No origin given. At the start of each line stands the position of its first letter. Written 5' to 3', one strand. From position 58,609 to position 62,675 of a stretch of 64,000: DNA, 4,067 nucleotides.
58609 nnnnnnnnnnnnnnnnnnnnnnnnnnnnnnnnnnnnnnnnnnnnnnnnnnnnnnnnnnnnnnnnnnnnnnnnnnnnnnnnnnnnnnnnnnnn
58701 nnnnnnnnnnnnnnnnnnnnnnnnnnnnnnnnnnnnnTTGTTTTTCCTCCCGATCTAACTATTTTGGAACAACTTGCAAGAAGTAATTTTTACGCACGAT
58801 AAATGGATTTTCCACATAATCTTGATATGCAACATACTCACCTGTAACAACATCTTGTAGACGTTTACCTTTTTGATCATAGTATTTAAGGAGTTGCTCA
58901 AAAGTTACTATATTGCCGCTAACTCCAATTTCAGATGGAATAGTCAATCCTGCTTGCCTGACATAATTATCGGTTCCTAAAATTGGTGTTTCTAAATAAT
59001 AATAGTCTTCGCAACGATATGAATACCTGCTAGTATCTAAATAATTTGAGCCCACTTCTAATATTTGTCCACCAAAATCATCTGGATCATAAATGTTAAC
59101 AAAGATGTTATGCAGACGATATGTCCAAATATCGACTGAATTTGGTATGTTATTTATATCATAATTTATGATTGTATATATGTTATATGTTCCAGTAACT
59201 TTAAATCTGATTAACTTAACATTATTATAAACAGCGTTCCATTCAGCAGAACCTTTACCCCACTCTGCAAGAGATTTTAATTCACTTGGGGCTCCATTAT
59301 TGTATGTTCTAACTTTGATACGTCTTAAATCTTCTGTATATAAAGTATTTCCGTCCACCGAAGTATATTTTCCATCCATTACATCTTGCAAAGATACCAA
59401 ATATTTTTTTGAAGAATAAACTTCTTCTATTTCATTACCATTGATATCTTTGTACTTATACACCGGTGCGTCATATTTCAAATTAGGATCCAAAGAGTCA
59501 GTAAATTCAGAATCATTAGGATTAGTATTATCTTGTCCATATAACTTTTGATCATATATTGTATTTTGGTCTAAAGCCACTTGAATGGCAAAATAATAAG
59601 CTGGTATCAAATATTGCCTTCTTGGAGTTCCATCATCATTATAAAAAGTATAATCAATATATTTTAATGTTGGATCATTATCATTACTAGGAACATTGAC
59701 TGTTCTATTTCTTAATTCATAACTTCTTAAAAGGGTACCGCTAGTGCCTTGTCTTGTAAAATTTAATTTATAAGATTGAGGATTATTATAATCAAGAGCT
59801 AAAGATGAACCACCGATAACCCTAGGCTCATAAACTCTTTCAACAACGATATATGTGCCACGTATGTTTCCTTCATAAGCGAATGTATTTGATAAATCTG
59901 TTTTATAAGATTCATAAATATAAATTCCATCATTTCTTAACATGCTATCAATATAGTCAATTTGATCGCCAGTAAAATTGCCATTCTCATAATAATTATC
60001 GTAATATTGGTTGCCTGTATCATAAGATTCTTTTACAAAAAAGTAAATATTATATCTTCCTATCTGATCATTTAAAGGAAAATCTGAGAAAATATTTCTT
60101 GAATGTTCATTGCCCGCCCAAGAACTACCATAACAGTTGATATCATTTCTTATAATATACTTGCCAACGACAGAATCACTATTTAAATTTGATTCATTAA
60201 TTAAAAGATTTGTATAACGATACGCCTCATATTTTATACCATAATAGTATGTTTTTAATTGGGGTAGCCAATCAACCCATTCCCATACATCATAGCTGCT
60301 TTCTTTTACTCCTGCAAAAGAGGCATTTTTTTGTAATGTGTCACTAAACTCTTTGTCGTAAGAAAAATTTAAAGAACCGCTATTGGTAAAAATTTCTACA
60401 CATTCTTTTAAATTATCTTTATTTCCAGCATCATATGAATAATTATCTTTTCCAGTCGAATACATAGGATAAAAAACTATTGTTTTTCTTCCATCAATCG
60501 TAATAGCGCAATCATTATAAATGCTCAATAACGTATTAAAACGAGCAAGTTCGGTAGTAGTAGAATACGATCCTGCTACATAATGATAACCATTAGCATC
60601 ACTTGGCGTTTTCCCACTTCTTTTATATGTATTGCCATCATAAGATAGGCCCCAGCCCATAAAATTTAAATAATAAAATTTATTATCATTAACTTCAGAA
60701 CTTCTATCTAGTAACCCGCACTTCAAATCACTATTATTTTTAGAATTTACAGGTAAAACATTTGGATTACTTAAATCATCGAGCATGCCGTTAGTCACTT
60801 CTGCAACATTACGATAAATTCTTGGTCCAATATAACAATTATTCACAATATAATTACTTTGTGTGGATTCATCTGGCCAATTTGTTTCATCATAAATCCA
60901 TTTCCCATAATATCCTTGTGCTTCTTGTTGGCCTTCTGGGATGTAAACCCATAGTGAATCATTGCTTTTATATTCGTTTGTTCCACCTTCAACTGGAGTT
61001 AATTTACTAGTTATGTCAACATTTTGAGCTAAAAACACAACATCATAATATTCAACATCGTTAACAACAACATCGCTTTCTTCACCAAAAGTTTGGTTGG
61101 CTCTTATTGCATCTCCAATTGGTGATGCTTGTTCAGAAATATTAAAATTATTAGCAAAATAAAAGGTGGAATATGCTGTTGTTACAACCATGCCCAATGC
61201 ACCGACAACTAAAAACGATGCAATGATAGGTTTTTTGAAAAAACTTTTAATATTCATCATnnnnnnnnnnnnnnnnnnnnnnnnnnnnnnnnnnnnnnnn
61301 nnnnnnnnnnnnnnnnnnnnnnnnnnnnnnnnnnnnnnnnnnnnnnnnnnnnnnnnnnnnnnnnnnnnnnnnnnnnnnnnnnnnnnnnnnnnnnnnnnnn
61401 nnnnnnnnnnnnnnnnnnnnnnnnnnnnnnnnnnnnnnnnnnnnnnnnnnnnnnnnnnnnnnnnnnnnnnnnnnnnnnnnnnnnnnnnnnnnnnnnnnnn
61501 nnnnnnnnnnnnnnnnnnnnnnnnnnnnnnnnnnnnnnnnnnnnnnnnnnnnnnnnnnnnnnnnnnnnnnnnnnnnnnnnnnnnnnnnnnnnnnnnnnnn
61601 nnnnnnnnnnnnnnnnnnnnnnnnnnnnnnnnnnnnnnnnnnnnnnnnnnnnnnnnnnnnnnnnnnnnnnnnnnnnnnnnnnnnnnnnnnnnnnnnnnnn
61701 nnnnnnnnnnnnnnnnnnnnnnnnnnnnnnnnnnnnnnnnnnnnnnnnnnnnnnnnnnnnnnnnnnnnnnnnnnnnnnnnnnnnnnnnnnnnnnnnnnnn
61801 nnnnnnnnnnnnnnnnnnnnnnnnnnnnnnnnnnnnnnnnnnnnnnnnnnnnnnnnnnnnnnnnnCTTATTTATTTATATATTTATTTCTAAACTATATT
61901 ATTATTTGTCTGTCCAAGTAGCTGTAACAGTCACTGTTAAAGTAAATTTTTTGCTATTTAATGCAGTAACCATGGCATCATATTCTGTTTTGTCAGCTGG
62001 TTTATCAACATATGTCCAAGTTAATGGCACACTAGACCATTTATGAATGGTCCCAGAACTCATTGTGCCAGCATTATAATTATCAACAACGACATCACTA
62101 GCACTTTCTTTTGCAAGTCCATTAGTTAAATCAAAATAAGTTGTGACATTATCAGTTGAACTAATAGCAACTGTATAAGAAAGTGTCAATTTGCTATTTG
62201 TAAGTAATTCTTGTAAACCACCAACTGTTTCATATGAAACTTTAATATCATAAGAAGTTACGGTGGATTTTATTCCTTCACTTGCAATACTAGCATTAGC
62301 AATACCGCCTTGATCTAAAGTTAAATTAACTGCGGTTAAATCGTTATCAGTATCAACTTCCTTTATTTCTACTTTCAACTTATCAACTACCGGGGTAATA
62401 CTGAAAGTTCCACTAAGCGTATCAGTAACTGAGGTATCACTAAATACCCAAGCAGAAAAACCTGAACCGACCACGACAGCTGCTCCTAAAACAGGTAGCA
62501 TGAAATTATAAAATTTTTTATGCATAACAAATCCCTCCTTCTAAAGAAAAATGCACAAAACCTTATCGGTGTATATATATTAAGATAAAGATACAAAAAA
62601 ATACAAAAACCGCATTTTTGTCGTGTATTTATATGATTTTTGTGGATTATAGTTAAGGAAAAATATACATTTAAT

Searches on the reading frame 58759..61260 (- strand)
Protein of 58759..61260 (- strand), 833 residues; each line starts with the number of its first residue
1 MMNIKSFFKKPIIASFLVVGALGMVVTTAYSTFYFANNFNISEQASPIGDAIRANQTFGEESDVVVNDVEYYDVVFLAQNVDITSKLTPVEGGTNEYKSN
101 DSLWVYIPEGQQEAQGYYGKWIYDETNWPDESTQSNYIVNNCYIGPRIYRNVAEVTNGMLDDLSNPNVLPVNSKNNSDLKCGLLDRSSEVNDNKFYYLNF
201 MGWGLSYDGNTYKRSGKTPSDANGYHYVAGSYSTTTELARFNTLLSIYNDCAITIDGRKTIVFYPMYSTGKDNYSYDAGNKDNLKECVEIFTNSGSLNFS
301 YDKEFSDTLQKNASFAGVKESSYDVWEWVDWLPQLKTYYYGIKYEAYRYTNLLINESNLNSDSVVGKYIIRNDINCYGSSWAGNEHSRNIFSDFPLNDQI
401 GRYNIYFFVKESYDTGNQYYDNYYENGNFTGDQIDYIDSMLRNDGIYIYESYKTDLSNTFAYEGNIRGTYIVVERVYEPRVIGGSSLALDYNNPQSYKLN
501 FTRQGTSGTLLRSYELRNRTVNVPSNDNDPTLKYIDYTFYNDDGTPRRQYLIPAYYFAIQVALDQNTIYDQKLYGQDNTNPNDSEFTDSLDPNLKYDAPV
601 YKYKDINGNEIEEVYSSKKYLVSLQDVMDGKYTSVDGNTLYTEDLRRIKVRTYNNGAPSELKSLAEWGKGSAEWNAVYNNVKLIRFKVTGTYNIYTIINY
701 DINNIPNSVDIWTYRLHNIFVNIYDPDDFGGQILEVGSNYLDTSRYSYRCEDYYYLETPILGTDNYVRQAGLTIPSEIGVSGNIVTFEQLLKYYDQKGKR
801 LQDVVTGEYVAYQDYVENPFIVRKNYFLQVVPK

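Call 5: search_protein_families(library=pfam, proteins=[window:58759-61260:-], max_evalue=0.01)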
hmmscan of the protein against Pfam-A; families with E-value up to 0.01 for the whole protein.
window:58759-61260:- (833 aa): 0 families

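Call 8: search_protein_families(library=ncbifam, proteins=[window:58759-61260:-], max_evalue=0.1)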
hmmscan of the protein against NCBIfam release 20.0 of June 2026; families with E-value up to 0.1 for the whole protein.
window:58759-61260:- (833 aa): 0 families

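Call 44: list_cluster_members(proteins=[P0001, window:58759-61260:-, window:57088-58737:-])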
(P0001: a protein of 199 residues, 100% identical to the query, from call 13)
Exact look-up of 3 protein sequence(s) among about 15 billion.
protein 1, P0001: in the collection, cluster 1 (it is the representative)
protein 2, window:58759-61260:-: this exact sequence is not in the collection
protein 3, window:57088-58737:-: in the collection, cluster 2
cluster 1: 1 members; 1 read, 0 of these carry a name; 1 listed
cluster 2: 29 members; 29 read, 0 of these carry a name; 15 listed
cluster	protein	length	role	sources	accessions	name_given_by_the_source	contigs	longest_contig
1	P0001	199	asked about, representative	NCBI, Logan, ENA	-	-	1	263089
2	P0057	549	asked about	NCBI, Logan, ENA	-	-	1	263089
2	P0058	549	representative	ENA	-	-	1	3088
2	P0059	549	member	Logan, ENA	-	-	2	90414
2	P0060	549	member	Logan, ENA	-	-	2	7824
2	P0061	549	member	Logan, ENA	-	-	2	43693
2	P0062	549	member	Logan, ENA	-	-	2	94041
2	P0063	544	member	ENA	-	-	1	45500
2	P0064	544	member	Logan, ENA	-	-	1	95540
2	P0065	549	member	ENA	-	-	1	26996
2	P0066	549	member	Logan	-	-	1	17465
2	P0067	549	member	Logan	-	-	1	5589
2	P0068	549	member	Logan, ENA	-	-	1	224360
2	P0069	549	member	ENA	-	-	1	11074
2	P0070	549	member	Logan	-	-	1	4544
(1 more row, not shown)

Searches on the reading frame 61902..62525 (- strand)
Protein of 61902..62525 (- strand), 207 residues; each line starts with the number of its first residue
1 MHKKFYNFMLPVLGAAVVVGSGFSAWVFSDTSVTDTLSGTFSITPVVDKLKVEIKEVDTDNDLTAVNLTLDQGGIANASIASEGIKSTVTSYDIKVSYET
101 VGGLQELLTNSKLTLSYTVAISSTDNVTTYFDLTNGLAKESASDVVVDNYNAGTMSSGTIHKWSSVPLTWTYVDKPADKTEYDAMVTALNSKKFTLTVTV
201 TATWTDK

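Call 5: search_protein_families(library=pfam, proteins=[window:61902-62525:-], max_evalue=0.01)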
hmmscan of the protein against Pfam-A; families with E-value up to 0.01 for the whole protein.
window:61902-62525:- (207 aa): 0 families

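Call 8: search_protein_families(library=ncbifam, proteins=[window:61902-62525:-], max_evalue=0.1)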
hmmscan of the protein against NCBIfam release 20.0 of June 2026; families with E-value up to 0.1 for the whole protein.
window:61902-62525:- (207 aa): 2 families
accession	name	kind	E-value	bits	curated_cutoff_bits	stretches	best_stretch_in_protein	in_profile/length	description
TIGR01915.1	npdG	equivalog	0.0046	16.9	149.8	1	73-168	58-149/220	NADPH-dependent F420 reductase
TIGR00829.1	FRU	subfamily_domain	0.055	13.8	76.85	0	73-128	8-65/85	fructose PTS transporter subunit IIB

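Call 11: find_encoding_contigs(protein=window:61902-62525:-, flank=3000, max_places=10)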
Protein window:61902-62525:- (207 aa): no gene with exactly this product is on record in the collection.

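Call 13: find_homologous_proteins(query=window:61902-62525:-)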
Query window:61902-62525:- (207 aa): 56 proteins with E <= 0.001 among 450 candidates.
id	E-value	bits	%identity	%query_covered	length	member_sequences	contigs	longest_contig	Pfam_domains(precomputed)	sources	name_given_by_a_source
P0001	6.6e-118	409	100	96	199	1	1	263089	-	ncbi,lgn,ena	-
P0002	9.1e-103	360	88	96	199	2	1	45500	-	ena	-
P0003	9.5e-103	360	85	100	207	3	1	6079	-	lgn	-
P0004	2.0e-102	359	89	96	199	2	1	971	-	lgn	-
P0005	4.0e-102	358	84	100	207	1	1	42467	-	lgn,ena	-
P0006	8.7e-102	357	86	100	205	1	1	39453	-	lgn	-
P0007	1.2e-98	346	84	100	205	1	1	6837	-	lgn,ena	-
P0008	1.4e-96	340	85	96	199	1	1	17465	-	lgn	-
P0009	1.7e-96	339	83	100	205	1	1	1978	-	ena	-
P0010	1.8e-96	339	82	100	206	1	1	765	-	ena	-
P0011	3.8e-96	338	82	100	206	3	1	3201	-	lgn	-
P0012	3.2e-94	332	81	100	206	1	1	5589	-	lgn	-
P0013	8.4e-94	330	84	96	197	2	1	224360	-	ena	-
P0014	3.1e-93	329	83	96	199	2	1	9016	-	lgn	-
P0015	1.3e-92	327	82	96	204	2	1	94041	-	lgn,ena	-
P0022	1.9e-17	82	36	97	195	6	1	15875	-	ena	-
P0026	6.0e-16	77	33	100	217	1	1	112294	-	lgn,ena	-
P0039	7.1e-14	70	34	100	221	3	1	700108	-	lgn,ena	-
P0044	3.4e-13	68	31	92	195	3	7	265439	-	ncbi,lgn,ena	-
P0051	4.4e-12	64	32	100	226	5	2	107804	-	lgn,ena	-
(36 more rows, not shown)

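Call 18: find_related_loci(query=A1, collection=genome_contigs, flank=6000)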
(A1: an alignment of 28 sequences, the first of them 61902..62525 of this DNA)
Query A1 (207 aa) in genome_contigs; peptide patterns used: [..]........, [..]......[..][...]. (x = any residue, [..] = any of these).
82 stretches matched a pattern; 31 encode a relative of the query (tblastn E <= 1e-3); 31 distinct loci.
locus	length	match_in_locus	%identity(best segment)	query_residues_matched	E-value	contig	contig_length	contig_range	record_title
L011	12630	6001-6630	35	1-207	6e-24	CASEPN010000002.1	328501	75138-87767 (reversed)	uncultured Firmicutes bacterium isolate A62_L1_378378_idba_bin.70 genome assembly, contig: A62_L1_378378_idba_bin.70.fa_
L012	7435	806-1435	33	1-202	3e-23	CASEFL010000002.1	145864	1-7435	uncultured Firmicutes bacterium isolate T12_L3_320320_idba_bin.133 genome assembly, contig: T12_L3_320320_idba_bin.133.f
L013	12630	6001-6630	31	1-198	2e-23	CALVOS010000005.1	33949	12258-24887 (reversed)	MAG: uncultured Bacilli bacterium isolate E20__bin183 genome assembly, contig: E20__k127_863511, whole genome shotgun se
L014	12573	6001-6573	32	1-207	4e-23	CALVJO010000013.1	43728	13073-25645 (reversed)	MAG: uncultured Bacilli bacterium isolate BRZ_SF__bin36 genome assembly, contig: BRZ_SF__NODE_946_length_43728_cov_11.13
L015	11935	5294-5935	32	1-198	2e-21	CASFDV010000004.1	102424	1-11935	uncultured Firmicutes bacterium isolate T19_L4_323323_idba_bin.173 genome assembly, contig: T19_L4_323323_idba_bin.173.f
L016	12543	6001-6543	31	1-191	7e-19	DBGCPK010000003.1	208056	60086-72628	MAG TPA_asm: Bacilli bacterium isolate MAG11536 contig3, whole genome shotgun sequence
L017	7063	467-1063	33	1-206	7e-17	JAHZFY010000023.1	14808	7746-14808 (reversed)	MAG: bacterium isolate HRGM_Genome_2996 HRGM_Genome_2996_23, whole genome shotgun sequence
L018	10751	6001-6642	30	1-202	9e-17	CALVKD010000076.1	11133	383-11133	MAG: uncultured Bacilli bacterium isolate E04__bin42 genome assembly, contig: E04__k127_9592591, whole genome shotgun se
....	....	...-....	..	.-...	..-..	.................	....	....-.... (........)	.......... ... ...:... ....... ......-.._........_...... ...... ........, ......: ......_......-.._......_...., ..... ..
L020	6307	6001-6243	41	1-88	1e-13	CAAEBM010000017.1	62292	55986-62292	MAG TPA_asm: Bacilli bacterium, isolate HGM10901, WGS project CAAEBM010000000 data, contig: ERS396430_10_k87_37098, whol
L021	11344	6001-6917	40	1-85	2e-13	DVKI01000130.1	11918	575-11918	MAG TPA_asm: Candidatus Caccosoma faecigallinarum isolate 14508 CHK57__C415034_L11918_ERR2241743, whole genome shotgun s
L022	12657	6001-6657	29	1-207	2e-13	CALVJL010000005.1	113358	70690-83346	MAG: uncultured Bacilli bacterium isolate BRZ_KC__bin21 genome assembly, contig: BRZ_KC__NODE_188_length_113358_cov_30.0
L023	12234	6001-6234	46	1-85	5e-13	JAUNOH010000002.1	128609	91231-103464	MAG: Bacillota bacterium isolate S34M_St_12 NODE_30_length_128609_cov_35.729849, whole genome shotgun sequence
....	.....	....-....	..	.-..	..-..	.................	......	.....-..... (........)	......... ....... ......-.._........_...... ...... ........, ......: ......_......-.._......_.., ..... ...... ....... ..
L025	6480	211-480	37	1-85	2e-9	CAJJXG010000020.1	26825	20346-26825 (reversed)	MAG TPA_asm: uncultured Bacillales bacterium isolate ERR321628-bin.40 genome assembly, contig: NODE_1013_length_26825_co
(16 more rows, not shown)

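Call 33: predict_structure(alignment_id=A1)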
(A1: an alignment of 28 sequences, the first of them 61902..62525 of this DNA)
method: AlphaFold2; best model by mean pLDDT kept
length: 207 residues; sequences in the alignment: 28
mean_pLDDT: 65.6   pTM: 0.63
mean pLDDT of the five models: 65.6, 64.7, 64.6, 61.6, 61.1
residues with pLDDT >= 90: 3; 70-90: 105; 50-70: 46; < 50: 53
segments of 3 or more residues with pLDDT < 50: 1-43, 136-140, 152-154
pLDDT, mean of each block of 10 residues (from residue 1): 32 29 32 37 54 88 85 65 85 80 63 77 76 60 53 55 85 85 85 81 74
secondary structure, 60 per line:
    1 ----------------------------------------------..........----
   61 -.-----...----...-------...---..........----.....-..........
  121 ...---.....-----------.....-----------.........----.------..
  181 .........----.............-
elements in order: E47-56 E68-70 E85-87 E91-100 H105-109 E111-123 H127-130 E143-147 E159-167 H179-189 E194-206

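Call 36: fold_search(model_id=the predicted structure, library=pdb)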
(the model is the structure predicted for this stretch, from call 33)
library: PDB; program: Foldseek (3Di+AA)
matches with E <= 10: 469; with E <= 0.001: 0
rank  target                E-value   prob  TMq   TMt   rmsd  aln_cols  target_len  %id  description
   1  7u05_C                8.5e-02  0.11  0.13  0.11  25.9       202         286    8  Structure of the yeast TRAPPII-Rab11/Ypt32 complex in the closed/closed state (composite structure) (released 2022-04-27)
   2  4ycg_B                1.3e-01  0.05  0.11  0.11  21.5       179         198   11  Pro-bone morphogenetic protein 9 (released 2015-03-04)
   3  8wab_A                1.9e-01  0.04  0.12  0.13  21.7       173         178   11  Crystal structure of a chondroitin sulfate-binding carbohydrate binding module of a chondroitinase (released 2024-01-17)
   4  9e8c_A                2.0e-01  0.18  0.21  0.11   9.1       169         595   14  Integrin aIIbb3 dimer conformation from human platelet membrane crude preparation (released 2025-10-15)
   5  4yci_A                2.2e-01  0.05  0.11  0.11  19.1       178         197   11  non-latent pro-bone morphogenetic protein 9 (released 2015-03-04)
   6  2co3_B                2.3e-01  0.13  0.18  0.24  17.1       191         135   11  Salmonella enterica SafA pilin, head-to-tail swapped dimer of Ntd1 mutant (released 2006-06-27)
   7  5j98_C                2.3e-01  0.08  0.16  0.11  22.0       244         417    9  Crystal structure of Slow Bee Paralysis Virus at 2.6A resolution (released 2016-06-08)
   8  1xo8_MODEL_1_A        2.5e-01  0.12  0.17  0.22  14.6       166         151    8  Solution structure of AT1g01470 from Arabidopsis Thaliana (released 2004-10-19)
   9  4ycg_A                2.5e-01  0.05  0.11  0.12  18.7       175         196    8  Pro-bone morphogenetic protein 9 (released 2015-03-04)
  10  1b35_C                3.1e-01  0.03  0.10  0.10  24.5       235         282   12  CRICKET PARALYSIS VIRUS (CRPV) (released 1999-08-09)
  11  2a5z_A                3.1e-01  0.03  0.09  0.09  17.7       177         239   14  Crystal Structure of Protein of Unknown Function SO2946 from Shewanella oneidensis MR-1 (released 2005-08-16)
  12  5mv5_C                3.3e-01  0.05  0.15  0.10  19.6       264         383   11  Structure of deformed wing virus, a honeybee pathogen (released 2017-04-05)
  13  7d3d_A                4.4e-01  0.10  0.17  0.23  12.7       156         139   10  Crystal structure of SPOP bound with a peptide (released 2020-11-18)
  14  7c7u_B                4.4e-01  0.06  0.14  0.06  17.8       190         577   11  Biofilm associated protein - BSP domain (released 2021-05-12)
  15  8dws_H                4.9e-01  0.06  0.17  0.12  16.2       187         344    7  Full-length E47K SPOP (released 2023-01-18)
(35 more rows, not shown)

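Call 45: find_encoding_contigs(protein=P0001, flank=1500, max_places=5)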
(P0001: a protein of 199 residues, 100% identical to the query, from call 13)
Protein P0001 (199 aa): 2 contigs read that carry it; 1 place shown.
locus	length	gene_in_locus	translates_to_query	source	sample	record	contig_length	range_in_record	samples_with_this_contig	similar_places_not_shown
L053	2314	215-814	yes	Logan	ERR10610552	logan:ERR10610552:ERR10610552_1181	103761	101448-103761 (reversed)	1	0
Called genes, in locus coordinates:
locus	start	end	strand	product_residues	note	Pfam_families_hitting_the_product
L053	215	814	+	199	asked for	-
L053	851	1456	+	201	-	-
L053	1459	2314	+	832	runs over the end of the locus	-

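Call 53: find_encoding_contigs(protein=P0044, flank=1200, max_places=10)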
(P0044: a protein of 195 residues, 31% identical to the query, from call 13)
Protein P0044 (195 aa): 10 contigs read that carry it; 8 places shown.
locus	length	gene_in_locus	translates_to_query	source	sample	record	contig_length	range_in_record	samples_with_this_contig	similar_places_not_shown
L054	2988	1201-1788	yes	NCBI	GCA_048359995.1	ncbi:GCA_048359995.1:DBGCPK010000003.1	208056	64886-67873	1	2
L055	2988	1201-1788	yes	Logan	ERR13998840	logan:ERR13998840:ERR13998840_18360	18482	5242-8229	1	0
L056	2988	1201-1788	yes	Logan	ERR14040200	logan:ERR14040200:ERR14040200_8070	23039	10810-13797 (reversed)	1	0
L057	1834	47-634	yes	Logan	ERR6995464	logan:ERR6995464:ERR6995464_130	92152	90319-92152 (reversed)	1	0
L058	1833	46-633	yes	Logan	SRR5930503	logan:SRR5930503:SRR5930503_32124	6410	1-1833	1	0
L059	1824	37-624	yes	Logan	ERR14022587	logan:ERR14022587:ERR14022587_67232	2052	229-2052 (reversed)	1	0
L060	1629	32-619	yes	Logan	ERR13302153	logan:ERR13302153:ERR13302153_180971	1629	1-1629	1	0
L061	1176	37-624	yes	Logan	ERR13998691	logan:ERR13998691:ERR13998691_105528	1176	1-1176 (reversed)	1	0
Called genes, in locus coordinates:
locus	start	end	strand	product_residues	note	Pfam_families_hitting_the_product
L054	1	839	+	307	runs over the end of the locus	-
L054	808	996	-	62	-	-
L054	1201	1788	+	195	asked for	-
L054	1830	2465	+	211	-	-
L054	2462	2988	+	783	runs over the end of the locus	-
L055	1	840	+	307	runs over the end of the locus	-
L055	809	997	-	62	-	-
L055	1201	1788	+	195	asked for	-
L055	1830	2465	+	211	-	-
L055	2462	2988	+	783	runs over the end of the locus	-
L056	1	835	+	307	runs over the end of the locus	-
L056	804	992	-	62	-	-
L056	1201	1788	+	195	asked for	-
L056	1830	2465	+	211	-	-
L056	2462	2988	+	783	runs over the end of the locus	-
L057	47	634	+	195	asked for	-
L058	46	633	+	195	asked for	-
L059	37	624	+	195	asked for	-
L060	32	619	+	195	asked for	-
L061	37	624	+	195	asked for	-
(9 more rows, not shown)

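Call 54: find_encoding_contigs(protein=P0022, flank=1200, max_places=10)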
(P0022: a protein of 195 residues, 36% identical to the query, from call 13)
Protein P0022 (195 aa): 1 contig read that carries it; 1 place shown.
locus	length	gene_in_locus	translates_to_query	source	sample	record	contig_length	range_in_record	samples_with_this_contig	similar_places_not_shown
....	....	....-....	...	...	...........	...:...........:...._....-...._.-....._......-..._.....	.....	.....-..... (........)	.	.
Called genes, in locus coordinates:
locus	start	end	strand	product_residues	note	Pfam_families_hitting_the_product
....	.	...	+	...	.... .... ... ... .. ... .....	-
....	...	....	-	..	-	-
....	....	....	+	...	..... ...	-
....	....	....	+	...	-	-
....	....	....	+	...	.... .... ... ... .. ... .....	-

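Call 56: search_solved_structures(query=A1, max_evalue=10)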
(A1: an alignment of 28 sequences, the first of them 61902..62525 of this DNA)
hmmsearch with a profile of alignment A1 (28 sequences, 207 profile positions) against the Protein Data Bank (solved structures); distinct sequences matched with E-value up to 10: 0.

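Call 63: find_encoding_contigs(protein=P0039, flank=600, max_places=6)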
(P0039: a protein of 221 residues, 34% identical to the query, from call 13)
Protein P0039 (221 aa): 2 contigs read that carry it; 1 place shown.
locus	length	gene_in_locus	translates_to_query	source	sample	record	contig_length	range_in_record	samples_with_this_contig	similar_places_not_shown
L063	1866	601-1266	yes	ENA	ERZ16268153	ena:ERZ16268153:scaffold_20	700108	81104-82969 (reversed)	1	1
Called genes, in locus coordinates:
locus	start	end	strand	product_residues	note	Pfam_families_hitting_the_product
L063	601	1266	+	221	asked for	-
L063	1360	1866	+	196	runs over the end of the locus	-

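Call 64: find_encoding_contigs(protein=P0051, flank=600, max_places=6)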
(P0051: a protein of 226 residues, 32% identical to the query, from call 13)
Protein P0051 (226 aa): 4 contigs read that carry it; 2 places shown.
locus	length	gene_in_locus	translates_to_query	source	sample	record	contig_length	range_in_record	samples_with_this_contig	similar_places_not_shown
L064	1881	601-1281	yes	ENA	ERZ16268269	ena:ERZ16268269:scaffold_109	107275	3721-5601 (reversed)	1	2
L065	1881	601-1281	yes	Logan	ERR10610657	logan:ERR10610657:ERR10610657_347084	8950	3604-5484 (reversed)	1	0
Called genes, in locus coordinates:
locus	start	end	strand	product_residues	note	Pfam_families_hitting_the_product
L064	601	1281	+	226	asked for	-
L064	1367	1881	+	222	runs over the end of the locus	-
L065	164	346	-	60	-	-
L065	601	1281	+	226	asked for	-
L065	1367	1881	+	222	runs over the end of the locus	-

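Call 65: find_encoding_contigs(protein=P0026, flank=600, max_places=6)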
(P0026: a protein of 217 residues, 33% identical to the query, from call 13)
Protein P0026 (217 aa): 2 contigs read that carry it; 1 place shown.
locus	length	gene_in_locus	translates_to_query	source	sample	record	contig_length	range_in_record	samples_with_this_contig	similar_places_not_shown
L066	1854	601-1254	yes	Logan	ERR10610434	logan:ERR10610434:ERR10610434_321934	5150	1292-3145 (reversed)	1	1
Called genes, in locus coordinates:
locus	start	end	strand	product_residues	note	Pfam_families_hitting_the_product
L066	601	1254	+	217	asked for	-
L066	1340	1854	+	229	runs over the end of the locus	-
